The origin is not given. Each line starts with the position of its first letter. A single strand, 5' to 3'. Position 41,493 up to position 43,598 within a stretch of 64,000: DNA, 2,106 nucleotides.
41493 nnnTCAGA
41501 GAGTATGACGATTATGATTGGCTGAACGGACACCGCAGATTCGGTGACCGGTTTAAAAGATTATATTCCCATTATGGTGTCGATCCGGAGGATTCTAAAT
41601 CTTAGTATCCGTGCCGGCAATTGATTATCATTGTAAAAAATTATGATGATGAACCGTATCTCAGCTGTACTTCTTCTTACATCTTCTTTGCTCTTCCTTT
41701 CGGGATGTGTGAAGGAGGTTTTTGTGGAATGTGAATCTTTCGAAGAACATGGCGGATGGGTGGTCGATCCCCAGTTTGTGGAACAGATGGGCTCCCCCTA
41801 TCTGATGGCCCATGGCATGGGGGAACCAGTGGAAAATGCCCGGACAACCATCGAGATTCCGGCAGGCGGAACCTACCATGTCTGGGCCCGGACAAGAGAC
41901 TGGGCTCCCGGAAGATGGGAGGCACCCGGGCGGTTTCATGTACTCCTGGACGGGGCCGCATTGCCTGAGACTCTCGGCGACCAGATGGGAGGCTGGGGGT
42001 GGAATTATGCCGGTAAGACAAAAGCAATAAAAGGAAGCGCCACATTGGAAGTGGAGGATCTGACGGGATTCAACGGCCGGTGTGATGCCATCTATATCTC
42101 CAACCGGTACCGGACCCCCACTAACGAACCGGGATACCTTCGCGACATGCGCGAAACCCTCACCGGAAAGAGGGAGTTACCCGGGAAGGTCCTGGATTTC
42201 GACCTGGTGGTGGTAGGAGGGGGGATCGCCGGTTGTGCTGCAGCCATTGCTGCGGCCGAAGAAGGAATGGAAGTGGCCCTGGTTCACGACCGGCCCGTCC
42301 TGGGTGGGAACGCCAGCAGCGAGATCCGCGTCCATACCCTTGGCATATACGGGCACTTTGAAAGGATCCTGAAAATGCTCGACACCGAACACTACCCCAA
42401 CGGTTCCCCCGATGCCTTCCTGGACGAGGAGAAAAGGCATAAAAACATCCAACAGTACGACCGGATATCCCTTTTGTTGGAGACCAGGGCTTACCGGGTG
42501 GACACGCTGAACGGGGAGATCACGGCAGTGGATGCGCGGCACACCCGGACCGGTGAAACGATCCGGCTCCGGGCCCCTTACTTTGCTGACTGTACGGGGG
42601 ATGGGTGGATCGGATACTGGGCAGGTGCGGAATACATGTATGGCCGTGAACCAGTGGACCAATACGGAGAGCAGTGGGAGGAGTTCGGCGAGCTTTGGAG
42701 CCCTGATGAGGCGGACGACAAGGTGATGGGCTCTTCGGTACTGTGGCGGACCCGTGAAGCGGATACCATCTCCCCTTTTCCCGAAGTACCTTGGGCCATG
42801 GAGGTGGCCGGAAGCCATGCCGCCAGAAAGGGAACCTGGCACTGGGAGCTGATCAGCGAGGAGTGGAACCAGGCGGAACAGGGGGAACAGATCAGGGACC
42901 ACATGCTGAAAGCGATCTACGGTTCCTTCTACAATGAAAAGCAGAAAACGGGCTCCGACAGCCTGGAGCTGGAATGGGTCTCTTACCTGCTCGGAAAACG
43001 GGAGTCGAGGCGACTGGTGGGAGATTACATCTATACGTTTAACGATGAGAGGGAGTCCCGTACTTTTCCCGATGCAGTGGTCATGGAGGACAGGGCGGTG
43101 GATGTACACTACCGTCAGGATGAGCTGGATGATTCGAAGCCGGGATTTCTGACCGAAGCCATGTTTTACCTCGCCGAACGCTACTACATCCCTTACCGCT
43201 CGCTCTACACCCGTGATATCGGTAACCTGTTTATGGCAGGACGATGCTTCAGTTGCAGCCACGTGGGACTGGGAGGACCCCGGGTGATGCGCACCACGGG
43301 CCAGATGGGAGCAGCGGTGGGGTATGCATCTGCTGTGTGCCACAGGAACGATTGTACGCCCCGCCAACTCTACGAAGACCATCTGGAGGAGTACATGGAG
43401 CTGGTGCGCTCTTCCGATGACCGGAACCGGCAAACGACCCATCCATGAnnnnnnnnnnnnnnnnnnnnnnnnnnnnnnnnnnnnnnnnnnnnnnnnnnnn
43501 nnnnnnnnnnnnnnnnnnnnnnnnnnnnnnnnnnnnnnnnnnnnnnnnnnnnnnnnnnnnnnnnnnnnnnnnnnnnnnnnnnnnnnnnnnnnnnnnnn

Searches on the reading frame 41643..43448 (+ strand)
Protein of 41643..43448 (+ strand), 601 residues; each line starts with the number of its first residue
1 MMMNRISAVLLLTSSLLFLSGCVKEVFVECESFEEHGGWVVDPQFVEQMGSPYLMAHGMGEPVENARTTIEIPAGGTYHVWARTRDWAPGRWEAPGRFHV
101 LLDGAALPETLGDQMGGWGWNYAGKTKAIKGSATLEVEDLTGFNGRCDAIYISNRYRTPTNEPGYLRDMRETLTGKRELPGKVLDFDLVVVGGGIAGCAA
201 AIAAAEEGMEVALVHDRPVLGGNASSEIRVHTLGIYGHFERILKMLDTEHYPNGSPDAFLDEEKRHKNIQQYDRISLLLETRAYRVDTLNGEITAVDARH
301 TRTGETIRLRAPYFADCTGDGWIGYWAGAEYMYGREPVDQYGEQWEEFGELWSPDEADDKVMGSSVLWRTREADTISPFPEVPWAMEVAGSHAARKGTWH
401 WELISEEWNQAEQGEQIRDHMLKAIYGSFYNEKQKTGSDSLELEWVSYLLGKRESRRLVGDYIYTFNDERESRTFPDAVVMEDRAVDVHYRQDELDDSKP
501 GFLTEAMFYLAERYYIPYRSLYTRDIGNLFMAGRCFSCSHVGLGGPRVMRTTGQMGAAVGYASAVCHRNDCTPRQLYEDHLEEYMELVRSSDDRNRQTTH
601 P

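Call 18: search_protein_families(library=pfam, proteins=[window:41643-43448:+])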
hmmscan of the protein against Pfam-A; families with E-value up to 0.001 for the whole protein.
window:41643-43448:+ (601 aa): 6 families
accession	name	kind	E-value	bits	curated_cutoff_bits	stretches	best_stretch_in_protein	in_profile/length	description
PF12831.13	FAD_oxidored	-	4.3e-66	224.3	27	1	187-582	1-413/416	FAD dependent oxidoreductase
PF13450.12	NAD_binding_8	-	7.5e-08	33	21.9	1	190-227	1-38/68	NAD(P)-binding Rossmann-like domain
PF00890.30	FAD_binding_2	-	1.5e-07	31.4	20.4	1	187-224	1-38/414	FAD binding domain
PF01266.30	DAO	-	7.5e-07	29.4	27.9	1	187-226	1-40/353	FAD dependent oxidoreductase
PF07992.20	Pyr_redox_2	-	1.1e-06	28.8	26.1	1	186-295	1-87/291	Pyridine nucleotide-disulphide oxidoreductase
PF01134.28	GIDA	-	3.7e-06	26.7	22.1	1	187-215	1-29/391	Glucose inhibited division protein A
